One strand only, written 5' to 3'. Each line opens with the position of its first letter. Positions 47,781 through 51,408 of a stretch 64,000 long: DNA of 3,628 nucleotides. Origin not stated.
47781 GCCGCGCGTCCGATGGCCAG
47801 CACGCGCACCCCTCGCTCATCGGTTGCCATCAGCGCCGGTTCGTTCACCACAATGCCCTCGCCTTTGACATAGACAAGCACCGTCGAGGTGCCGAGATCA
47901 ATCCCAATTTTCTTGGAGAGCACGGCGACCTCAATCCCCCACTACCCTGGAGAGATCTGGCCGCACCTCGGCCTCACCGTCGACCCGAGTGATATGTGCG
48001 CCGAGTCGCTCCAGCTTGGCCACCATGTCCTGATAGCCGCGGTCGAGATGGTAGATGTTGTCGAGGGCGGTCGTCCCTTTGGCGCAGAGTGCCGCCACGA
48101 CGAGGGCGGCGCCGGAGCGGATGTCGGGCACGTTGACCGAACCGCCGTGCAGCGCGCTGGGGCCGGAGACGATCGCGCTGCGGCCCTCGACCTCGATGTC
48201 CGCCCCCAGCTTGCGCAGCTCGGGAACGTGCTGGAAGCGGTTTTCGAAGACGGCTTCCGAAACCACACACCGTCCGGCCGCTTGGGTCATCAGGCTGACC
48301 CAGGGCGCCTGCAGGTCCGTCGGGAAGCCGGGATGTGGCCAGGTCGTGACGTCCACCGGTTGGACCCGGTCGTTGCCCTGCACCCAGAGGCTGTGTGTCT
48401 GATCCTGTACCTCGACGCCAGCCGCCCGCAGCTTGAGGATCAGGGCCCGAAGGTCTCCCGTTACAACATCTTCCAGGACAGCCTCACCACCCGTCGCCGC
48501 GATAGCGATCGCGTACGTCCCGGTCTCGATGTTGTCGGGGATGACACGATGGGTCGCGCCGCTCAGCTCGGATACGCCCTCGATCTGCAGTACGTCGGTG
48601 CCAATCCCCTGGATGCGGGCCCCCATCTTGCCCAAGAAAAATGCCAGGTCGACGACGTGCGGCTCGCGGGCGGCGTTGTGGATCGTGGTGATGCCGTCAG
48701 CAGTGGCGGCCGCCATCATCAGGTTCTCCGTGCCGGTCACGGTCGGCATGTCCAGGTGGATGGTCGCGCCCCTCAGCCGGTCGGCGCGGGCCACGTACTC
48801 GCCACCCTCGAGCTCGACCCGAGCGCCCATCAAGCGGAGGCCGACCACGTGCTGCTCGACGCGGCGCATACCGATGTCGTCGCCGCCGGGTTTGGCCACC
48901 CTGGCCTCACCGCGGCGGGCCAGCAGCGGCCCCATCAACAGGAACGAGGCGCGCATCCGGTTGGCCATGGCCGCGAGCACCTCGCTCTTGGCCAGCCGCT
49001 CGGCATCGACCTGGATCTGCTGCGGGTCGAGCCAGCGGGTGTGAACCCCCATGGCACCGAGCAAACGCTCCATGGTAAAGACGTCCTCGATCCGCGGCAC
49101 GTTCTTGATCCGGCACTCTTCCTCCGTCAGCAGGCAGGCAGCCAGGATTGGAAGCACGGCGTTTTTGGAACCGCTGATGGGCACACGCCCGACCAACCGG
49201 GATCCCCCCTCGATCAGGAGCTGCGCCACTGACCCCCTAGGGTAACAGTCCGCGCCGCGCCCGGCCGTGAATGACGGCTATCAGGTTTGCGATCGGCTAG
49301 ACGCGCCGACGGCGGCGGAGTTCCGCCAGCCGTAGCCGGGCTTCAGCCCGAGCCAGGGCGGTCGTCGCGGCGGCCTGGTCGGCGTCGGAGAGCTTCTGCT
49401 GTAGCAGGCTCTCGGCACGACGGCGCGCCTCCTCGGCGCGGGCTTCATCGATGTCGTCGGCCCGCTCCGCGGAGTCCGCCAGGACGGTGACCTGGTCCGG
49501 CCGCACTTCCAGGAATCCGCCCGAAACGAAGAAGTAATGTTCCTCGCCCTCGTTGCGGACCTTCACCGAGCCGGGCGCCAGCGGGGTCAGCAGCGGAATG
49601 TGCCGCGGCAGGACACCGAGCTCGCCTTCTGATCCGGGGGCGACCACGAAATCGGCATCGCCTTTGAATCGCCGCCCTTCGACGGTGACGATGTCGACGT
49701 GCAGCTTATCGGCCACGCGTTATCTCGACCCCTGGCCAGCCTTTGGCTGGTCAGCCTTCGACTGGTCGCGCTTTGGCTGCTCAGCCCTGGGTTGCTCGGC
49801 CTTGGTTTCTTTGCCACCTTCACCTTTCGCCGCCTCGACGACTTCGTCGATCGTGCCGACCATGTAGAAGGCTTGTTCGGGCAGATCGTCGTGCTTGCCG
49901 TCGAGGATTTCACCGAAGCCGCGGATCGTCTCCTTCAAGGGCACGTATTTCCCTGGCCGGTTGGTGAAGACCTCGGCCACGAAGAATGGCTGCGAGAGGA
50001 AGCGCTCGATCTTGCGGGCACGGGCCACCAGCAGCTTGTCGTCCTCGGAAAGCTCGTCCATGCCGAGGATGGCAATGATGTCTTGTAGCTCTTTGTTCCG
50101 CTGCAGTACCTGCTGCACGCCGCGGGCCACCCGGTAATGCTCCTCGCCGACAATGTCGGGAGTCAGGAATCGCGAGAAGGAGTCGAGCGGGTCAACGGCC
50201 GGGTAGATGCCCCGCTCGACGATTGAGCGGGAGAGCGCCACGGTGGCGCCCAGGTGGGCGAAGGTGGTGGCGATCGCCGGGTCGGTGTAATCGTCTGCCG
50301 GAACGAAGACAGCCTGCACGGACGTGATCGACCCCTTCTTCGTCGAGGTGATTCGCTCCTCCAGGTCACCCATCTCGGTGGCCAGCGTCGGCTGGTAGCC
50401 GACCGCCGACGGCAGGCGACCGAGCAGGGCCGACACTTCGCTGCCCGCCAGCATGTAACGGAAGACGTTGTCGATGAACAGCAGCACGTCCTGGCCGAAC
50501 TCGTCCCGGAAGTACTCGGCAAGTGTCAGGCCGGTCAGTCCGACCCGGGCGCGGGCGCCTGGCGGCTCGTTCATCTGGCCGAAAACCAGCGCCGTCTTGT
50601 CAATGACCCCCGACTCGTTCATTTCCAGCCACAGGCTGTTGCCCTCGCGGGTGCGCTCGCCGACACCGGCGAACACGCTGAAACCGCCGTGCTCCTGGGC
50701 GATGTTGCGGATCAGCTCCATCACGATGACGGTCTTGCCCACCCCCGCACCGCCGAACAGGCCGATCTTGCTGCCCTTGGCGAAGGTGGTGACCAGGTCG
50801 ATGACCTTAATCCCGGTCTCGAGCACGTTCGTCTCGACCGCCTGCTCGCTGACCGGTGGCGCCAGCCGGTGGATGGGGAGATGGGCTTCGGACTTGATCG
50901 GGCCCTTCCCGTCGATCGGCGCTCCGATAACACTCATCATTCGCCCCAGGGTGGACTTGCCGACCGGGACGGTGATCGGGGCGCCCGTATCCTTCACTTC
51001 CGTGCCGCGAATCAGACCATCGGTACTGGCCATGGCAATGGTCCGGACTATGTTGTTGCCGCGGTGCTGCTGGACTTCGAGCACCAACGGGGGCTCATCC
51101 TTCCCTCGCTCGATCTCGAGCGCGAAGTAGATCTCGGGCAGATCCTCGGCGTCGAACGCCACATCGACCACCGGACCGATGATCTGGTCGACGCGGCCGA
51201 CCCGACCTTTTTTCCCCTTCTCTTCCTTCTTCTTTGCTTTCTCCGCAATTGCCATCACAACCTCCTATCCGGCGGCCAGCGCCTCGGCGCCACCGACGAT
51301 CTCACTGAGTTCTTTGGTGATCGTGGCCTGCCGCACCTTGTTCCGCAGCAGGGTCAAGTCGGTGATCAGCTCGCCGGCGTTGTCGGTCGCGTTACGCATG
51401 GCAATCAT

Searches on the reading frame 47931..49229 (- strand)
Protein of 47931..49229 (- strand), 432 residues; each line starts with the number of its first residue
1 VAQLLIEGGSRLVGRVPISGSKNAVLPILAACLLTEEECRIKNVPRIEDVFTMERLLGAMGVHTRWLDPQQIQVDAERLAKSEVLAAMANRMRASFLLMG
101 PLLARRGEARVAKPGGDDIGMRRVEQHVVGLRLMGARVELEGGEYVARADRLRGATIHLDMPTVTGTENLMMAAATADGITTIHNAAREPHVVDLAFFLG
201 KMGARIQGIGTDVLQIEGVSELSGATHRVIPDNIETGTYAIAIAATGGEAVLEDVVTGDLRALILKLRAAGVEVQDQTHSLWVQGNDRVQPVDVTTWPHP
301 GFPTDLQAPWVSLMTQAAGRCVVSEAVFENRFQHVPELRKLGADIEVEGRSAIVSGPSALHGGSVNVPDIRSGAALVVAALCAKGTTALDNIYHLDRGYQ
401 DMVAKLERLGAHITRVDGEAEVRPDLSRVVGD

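Call 17: search_protein_families(library=pfam, proteins=[window:47931-49229:-], max_evalue=0.01)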
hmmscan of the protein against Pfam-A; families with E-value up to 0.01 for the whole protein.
window:47931-49229:- (432 aa): 1 family
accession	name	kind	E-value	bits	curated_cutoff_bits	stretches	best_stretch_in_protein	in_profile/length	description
PF00275.25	EPSP_synthase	-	2.2e-86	290.6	22.8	1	7-406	2-417/417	EPSP synthase (3-phosphoshikimate 1-carboxyvinyltransferase)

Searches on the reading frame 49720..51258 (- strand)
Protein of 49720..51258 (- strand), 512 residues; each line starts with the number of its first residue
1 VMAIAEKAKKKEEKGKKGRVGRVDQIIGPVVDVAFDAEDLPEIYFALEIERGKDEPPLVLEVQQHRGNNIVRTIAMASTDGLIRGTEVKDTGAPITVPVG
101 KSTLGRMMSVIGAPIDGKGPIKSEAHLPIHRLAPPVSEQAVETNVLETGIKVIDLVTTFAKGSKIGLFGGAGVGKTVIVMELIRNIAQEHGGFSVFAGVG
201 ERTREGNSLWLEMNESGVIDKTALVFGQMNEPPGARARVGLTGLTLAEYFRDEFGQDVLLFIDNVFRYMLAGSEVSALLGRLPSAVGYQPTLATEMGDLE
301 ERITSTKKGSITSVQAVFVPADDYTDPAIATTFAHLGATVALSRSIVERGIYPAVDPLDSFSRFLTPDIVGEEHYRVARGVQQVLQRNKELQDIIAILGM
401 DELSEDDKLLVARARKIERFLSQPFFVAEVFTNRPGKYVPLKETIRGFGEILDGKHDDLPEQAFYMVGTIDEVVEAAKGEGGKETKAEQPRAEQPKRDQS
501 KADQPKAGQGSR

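Call 17: search_protein_families(library=pfam, proteins=[window:49720-51258:-], max_evalue=0.01)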
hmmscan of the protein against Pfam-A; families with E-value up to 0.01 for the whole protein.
window:49720-51258:- (512 aa): 4 families
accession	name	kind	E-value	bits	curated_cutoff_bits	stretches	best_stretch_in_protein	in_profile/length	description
PF00006.31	ATP-synt_ab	-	1.5e-68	231.1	29.5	1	149-362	1-213/213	ATP synthase alpha/beta family, nucleotide-binding domain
PF22919.1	ATP-synt_VA_C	-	7.4e-18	64.9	24.7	1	368-447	6-87/101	C-terminal domain of V and A type ATP synthase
PF02874.29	ATP-synt_ab_N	-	1.9e-17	64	20.9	1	25-92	3-69/69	ATP synthase alpha/beta family, beta-barrel domain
PF06745.19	ATPase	-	0.0068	16.2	26.6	0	147-203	2-60/231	KaiC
